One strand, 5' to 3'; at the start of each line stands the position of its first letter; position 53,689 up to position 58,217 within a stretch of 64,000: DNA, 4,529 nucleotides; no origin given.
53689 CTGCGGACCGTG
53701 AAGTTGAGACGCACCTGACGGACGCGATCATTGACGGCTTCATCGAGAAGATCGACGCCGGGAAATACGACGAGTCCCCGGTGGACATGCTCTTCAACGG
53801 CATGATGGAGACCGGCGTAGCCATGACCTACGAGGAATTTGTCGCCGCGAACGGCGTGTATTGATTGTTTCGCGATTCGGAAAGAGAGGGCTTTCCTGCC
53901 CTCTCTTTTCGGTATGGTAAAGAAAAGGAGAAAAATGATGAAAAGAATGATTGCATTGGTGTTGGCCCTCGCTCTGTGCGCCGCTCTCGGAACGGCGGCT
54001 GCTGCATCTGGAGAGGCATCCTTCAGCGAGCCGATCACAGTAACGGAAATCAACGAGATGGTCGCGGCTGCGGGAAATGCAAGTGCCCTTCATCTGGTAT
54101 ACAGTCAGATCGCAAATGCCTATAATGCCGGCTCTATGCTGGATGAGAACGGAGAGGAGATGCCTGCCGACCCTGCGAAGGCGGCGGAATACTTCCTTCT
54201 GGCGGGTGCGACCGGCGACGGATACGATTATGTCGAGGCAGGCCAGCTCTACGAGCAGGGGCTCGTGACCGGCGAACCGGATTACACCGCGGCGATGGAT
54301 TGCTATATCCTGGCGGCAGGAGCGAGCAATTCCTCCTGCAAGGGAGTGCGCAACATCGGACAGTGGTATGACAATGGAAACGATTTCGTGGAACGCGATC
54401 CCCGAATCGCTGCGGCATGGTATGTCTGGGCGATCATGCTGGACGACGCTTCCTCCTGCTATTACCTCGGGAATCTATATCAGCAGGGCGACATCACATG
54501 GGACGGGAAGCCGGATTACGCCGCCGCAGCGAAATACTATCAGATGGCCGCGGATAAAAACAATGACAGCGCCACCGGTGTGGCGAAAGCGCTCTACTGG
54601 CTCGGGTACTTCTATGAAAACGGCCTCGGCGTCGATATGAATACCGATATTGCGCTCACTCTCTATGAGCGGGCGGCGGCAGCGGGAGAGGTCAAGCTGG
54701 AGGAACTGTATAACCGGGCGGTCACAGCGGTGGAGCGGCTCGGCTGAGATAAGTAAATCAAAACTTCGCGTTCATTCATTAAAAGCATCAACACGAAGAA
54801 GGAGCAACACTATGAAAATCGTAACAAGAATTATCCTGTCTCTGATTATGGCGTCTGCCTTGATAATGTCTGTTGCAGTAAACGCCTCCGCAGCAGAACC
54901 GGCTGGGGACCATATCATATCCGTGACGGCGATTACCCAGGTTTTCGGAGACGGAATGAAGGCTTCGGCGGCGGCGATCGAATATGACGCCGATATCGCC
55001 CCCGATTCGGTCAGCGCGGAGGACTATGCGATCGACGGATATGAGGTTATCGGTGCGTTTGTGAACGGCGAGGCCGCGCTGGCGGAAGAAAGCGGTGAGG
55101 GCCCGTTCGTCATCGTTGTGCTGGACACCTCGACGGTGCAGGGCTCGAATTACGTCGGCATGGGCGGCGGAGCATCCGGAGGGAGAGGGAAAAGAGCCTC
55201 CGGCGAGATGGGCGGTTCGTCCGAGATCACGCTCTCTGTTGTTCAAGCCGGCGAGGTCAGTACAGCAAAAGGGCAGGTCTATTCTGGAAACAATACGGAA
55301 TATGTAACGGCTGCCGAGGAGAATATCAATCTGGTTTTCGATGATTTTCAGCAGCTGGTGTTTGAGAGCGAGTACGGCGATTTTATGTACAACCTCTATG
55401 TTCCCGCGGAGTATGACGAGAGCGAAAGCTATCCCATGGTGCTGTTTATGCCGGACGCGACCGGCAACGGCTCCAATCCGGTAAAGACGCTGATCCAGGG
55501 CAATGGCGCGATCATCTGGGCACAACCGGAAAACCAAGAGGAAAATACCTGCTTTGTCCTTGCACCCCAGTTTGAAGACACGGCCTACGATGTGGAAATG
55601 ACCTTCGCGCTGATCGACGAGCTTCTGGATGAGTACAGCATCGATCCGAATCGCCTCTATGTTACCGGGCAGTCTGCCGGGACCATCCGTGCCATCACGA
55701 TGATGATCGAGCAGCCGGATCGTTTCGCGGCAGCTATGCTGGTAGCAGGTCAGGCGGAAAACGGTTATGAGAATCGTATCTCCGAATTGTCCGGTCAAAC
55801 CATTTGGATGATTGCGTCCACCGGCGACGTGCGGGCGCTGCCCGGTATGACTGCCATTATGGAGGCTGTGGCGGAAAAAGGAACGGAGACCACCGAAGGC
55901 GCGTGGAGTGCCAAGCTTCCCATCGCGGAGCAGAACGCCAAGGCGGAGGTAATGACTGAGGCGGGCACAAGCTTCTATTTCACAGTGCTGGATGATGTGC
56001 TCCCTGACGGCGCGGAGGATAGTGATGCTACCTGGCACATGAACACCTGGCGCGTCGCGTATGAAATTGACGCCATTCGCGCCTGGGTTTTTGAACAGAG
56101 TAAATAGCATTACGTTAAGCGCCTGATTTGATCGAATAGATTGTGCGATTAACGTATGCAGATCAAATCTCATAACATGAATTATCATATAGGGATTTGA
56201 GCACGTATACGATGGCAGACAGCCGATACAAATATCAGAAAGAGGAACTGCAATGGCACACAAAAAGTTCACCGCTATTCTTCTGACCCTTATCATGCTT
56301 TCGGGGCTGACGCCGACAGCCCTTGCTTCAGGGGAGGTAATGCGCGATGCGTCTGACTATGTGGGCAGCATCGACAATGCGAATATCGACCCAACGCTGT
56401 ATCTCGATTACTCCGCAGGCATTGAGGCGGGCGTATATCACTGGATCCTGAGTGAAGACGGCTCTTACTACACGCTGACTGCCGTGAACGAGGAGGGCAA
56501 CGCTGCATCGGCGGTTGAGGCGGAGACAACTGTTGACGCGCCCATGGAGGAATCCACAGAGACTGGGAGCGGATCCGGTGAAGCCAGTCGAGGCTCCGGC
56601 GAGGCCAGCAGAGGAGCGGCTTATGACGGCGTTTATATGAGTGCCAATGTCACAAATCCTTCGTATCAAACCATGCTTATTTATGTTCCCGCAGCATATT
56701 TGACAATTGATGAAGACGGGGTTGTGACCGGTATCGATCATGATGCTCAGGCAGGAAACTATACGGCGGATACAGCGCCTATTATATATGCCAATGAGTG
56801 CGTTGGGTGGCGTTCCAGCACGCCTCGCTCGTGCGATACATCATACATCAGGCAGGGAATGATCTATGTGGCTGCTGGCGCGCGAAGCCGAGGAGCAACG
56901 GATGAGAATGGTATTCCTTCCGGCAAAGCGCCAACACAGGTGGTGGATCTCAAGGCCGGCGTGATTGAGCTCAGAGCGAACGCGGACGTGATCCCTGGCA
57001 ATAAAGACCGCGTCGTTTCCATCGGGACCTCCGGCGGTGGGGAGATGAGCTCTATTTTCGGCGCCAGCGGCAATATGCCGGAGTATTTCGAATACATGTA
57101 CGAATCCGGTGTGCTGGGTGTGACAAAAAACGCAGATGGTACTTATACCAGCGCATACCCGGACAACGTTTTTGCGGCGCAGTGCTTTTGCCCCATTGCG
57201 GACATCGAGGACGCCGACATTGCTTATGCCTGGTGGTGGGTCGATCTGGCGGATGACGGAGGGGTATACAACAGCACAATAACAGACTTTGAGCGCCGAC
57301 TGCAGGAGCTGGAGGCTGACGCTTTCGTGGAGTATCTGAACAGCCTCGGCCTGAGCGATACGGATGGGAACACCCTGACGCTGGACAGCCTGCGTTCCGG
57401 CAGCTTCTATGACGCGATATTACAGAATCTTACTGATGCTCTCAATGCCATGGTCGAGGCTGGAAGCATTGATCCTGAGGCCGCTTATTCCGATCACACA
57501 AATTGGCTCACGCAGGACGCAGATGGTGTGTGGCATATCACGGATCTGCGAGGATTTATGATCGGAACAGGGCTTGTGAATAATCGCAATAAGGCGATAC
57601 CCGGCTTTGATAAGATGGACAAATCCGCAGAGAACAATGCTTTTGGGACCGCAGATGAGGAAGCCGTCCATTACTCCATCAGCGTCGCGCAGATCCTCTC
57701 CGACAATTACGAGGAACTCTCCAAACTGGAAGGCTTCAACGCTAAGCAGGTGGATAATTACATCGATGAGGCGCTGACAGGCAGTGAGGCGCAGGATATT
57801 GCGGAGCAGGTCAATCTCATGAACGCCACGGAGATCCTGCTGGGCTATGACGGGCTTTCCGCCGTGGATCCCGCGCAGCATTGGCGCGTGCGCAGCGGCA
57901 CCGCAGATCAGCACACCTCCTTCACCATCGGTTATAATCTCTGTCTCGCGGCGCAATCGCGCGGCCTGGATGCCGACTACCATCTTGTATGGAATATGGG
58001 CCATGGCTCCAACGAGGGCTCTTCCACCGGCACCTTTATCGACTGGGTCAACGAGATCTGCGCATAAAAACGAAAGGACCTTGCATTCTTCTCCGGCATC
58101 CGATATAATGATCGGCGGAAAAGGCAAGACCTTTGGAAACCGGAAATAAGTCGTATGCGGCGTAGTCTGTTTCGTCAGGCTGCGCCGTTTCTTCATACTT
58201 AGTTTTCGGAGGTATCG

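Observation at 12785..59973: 47-kb insertion that rebuilds its target gene by replacing the 5' end of the LMW-PTP gene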

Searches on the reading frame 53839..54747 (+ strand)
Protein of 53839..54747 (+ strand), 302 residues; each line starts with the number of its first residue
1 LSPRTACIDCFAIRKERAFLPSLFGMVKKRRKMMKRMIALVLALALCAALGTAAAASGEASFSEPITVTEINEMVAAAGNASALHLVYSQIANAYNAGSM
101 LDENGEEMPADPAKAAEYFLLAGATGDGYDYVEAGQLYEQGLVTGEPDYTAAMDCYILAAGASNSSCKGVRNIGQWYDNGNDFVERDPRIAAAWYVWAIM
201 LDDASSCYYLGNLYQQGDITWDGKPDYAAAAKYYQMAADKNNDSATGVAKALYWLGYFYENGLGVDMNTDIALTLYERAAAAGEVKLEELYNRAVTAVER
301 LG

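Call 13: search_protein_families(library=pfam, proteins=[window:53839-54747:+], max_evalue=0.001)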
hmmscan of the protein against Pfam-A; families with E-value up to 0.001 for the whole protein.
window:53839-54747:+ (302 aa): 1 family
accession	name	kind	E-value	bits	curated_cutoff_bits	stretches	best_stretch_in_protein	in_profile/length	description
PF08238.18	Sel1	-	1.3e-23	83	30.7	2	249-283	1-35/36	Sel1 repeat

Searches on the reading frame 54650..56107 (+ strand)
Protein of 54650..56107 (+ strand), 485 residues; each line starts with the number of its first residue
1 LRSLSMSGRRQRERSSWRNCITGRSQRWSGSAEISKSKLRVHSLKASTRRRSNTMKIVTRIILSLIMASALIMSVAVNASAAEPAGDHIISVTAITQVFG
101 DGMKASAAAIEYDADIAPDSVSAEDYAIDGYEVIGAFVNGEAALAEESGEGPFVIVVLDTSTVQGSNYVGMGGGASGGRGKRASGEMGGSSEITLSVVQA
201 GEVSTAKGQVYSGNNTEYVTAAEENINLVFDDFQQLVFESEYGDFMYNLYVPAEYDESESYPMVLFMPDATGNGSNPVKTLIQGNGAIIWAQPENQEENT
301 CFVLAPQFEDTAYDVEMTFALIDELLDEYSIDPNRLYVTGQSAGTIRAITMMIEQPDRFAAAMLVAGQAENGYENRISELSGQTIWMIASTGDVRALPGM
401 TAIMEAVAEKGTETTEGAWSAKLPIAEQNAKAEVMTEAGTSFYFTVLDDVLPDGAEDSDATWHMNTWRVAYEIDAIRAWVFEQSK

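Call 13: search_protein_families(library=pfam, proteins=[window:54650-56107:+], max_evalue=0.001)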
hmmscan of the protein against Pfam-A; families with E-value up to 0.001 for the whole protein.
window:54650-56107:+ (485 aa): 2 families
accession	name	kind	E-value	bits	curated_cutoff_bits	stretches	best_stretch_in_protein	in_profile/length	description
PF18435.7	EstA_Ig_like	-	4.3e-18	66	26.7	1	91-211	1-119/120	Esterase Ig-like N-terminal domain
PF00326.27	Peptidase_S9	-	1.7e-06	28.1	22.6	1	316-370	46-100/213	Prolyl oligopeptidase family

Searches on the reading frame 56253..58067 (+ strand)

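Call 13: search_protein_families(library=pfam, proteins=[window:56253-58067:+], max_evalue=0.001)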
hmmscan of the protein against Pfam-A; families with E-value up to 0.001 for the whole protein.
window:56253-58067:+ (604 aa): 1 family
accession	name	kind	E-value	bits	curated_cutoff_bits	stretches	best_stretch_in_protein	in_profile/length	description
PF20434.5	BD-FAE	-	2.3e-05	24.4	26.8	1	225-277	62-114/215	BD-FAE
